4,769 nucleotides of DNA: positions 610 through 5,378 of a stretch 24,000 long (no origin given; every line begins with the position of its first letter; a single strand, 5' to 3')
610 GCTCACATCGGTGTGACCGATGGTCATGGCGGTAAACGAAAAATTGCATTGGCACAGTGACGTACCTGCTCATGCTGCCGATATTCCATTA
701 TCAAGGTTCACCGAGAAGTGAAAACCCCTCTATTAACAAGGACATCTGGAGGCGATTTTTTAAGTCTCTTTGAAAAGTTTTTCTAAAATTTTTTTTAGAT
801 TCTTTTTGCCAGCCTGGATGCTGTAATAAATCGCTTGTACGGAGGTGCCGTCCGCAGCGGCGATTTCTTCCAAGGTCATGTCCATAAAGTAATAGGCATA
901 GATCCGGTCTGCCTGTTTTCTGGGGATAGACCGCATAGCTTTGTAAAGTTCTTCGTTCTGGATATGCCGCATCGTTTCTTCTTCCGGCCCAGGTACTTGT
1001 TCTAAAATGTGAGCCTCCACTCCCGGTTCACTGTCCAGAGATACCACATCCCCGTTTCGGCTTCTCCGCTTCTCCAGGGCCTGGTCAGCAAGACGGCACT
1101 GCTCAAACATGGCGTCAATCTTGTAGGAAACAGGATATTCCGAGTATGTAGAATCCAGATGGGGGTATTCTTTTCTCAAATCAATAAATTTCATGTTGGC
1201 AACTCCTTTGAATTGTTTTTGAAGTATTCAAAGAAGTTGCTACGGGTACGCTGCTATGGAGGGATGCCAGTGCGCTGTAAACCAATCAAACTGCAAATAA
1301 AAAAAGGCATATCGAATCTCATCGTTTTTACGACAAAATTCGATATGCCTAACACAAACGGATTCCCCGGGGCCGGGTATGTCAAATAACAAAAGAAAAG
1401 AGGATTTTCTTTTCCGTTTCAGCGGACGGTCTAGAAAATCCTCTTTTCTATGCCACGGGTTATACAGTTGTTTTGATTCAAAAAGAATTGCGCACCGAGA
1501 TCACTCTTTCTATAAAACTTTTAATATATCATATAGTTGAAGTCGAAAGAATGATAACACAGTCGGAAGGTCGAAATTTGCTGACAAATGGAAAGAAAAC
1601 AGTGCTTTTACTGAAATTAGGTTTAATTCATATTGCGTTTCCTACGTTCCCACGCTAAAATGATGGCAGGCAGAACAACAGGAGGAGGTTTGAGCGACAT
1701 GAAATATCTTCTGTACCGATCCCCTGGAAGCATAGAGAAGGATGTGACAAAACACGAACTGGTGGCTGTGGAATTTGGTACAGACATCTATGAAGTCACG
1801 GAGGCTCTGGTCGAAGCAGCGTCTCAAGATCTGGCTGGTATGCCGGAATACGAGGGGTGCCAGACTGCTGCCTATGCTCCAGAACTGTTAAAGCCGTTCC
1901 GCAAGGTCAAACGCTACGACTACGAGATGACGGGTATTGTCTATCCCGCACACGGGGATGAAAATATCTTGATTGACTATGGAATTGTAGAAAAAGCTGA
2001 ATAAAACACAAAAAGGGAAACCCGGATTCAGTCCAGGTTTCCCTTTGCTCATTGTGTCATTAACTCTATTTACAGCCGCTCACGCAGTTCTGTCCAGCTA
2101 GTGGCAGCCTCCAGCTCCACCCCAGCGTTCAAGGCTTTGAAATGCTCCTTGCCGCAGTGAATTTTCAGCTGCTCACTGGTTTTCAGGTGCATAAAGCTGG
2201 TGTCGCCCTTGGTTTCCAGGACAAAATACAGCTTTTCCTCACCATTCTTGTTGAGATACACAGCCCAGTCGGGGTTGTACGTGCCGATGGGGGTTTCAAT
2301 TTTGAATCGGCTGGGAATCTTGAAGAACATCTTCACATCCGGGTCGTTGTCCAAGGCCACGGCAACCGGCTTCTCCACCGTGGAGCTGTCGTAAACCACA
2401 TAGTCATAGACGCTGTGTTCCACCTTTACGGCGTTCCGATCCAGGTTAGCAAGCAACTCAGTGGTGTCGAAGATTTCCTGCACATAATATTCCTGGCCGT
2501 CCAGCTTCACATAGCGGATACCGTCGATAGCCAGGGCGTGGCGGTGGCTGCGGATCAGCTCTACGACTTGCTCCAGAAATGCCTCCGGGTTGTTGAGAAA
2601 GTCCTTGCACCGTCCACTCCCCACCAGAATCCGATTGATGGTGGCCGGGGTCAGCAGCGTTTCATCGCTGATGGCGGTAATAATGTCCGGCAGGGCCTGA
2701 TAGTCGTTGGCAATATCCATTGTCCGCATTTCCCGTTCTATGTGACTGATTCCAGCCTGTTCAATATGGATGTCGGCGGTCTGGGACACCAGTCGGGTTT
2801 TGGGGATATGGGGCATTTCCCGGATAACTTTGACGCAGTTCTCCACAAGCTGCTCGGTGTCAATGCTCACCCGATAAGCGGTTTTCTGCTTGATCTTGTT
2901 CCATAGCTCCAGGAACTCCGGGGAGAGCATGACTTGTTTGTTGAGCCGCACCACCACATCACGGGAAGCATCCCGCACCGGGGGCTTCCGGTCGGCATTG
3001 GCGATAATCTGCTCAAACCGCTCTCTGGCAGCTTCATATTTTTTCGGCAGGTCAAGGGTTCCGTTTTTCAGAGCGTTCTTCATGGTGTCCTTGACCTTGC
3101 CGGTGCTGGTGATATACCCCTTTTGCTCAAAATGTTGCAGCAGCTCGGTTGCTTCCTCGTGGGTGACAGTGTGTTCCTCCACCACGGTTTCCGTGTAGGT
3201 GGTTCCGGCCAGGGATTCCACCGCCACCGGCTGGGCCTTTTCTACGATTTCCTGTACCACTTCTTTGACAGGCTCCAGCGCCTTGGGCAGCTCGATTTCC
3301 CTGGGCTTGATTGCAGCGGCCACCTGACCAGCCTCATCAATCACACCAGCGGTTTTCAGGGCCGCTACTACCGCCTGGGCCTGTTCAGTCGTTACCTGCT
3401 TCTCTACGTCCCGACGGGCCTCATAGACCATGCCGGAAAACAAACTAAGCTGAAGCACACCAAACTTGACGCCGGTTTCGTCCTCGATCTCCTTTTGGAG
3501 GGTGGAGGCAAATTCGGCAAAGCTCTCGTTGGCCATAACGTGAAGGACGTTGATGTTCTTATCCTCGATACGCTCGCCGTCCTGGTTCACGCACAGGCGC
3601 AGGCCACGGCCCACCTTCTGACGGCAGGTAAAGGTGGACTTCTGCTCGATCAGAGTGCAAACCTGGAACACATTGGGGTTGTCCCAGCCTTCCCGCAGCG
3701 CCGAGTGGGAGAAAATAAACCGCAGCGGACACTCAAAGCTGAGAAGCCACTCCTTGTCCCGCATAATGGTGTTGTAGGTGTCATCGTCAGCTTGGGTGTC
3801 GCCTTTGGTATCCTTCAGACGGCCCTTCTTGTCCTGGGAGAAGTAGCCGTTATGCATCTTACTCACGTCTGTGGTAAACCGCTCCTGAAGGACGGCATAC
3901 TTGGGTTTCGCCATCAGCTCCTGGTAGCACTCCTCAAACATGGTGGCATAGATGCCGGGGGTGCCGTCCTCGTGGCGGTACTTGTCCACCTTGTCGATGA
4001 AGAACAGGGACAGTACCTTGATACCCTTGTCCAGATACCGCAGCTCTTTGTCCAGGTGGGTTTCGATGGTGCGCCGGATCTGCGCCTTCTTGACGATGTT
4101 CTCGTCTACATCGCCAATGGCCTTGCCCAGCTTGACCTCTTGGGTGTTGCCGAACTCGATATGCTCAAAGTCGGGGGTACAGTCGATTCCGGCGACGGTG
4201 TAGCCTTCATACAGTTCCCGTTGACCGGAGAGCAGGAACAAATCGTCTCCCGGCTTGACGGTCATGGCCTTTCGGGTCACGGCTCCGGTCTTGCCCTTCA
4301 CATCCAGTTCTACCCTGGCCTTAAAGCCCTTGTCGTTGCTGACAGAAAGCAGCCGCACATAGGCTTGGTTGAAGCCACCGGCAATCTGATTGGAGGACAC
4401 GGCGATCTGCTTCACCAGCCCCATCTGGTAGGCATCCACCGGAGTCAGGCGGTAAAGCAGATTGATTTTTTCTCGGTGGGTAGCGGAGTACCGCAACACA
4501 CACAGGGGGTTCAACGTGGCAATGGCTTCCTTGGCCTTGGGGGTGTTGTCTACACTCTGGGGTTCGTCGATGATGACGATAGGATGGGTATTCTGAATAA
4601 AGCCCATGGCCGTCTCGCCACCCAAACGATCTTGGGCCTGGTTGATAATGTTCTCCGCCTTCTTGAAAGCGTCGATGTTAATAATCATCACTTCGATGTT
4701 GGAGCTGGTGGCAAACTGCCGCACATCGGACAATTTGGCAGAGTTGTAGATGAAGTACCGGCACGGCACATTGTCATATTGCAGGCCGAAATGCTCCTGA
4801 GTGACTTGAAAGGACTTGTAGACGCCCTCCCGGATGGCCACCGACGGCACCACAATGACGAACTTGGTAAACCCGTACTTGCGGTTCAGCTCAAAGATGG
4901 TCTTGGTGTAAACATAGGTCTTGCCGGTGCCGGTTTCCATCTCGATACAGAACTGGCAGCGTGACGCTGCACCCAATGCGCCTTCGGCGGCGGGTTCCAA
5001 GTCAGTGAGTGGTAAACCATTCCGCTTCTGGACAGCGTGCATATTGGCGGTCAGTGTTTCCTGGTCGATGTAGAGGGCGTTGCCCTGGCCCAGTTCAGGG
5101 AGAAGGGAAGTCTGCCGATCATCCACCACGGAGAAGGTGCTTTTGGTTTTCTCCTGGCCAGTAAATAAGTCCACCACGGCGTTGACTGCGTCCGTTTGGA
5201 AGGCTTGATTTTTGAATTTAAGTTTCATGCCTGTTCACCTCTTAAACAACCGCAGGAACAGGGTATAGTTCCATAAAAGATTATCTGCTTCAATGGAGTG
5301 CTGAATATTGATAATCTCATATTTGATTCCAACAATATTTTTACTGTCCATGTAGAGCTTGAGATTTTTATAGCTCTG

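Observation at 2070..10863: Five-gene, translationally coupled operon: SNF2 ATPase / SieB-like 2-TM / type III Mod / 2-TM protein / type III Res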

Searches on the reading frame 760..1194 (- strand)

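Call 7: search_protein_families(library=pfam, proteins=[window:760-1194:-], max_evalue=0.01)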
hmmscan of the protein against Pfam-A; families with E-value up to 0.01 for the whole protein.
window:760-1194:- (144 aa): 3 families
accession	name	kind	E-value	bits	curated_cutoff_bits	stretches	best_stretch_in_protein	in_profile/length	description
PF08281.18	Sigma70_r4_2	-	5.6e-06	26.3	25.7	1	81-133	2-54/54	Sigma-70, region 4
PF04297.20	UPF0122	-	6.6e-06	26.7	22.7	1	79-140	9-68/101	Putative helix-turn-helix protein, YlxM / p13 like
PF04545.22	Sigma70_r4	-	0.0015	18.5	24.1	1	86-119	1-34/50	Sigma-70, region 4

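Call 8: search_protein_families(library=padloc, proteins=[window:760-1194:-], max_evalue=0.001)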
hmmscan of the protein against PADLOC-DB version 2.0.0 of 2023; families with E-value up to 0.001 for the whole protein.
window:760-1194:- (144 aa): 1 family
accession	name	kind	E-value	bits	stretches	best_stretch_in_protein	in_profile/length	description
PDLC01153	HTH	-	0.00051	17.9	1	63-137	112-186/213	HTH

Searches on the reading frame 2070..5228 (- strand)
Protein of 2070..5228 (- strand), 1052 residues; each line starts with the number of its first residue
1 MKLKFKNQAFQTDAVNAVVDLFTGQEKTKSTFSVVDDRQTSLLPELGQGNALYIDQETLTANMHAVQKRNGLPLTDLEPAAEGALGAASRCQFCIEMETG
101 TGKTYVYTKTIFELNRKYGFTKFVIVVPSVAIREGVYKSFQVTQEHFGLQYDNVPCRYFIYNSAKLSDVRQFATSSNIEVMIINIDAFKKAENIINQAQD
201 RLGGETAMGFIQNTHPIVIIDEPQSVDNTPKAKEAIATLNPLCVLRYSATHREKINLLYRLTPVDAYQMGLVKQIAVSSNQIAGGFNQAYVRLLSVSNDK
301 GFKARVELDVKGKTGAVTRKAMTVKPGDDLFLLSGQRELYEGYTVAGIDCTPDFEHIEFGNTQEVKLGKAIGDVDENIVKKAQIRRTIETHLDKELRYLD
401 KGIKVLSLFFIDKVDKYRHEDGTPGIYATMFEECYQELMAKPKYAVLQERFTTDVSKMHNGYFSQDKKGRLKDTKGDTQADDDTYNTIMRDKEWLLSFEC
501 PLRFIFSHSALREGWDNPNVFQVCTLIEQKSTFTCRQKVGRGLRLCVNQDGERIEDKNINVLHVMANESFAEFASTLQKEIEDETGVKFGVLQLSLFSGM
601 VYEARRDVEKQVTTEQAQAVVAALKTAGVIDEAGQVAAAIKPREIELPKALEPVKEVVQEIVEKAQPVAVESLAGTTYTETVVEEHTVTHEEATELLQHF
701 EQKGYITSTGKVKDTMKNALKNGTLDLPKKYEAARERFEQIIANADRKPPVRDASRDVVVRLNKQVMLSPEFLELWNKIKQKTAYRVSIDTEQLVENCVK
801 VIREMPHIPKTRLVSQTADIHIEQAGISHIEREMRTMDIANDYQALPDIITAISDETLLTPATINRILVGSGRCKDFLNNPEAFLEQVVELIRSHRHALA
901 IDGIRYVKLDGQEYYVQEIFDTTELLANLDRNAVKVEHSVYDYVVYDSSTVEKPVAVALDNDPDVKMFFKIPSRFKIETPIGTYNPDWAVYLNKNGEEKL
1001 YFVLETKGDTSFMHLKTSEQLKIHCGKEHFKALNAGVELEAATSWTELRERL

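Call 3: search_protein_families(library=pfam, proteins=[window:2070-5228:-], max_evalue=0.01)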
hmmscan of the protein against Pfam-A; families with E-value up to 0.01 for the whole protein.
window:2070-5228:- (1052 aa): 3 families
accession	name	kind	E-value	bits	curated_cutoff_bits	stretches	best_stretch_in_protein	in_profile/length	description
PF19778.5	RE_endonuc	-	6.9e-36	122.8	23.4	1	937-1041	1-104/108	Endonuclease domain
PF04851.21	ResIII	-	4.1e-15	56.5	22.5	1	90-251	23-162/164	Type III restriction enzyme, res subunit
PF00270.35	DEAD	-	3.3e-06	27.4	26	1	92-255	16-164/167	DEAD/DEAH box helicase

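Call 4: search_protein_families(library=padloc, proteins=[window:2070-5228:-], max_evalue=0.01)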
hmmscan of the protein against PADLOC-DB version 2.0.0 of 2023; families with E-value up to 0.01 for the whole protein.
window:2070-5228:- (1052 aa): 5 families
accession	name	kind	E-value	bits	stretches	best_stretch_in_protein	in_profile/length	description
PDLC03647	REase_III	-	0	1022.2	2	1-664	1-672/989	Type III restriction enzyme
PDLC03649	REase_III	-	2.4e-100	334.9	2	6-586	9-578/973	Type III restriction enzyme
PDLC03650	REase_III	-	4.8e-10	36.5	1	499-583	375-457/898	Type III restriction enzyme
PDLC03648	REase_III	-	2.9e-07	27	1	508-574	317-380/871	Type III restriction enzyme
PDLC03653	REase_III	-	1.8e-06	24.4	1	493-545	417-469/883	Type III restriction enzyme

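Call 115: search_protein_families(library=ncbifam, proteins=[window:2073-5228:-], max_evalue=0.001)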
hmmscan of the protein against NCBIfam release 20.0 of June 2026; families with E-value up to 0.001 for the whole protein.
window:2073-5228:- (1052 aa): 2 families
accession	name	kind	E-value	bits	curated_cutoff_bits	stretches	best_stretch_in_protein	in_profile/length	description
NF012027.0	PRK15483.1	equivalog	2.5e-110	370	564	2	1-637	1-634/986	type III restriction-modification system endonuclease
NF046055.1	restr_BPTD_3080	equivalog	6.4e-11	40.9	800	1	452-545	528-617/970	BPTD_3080 family restriction endonuclease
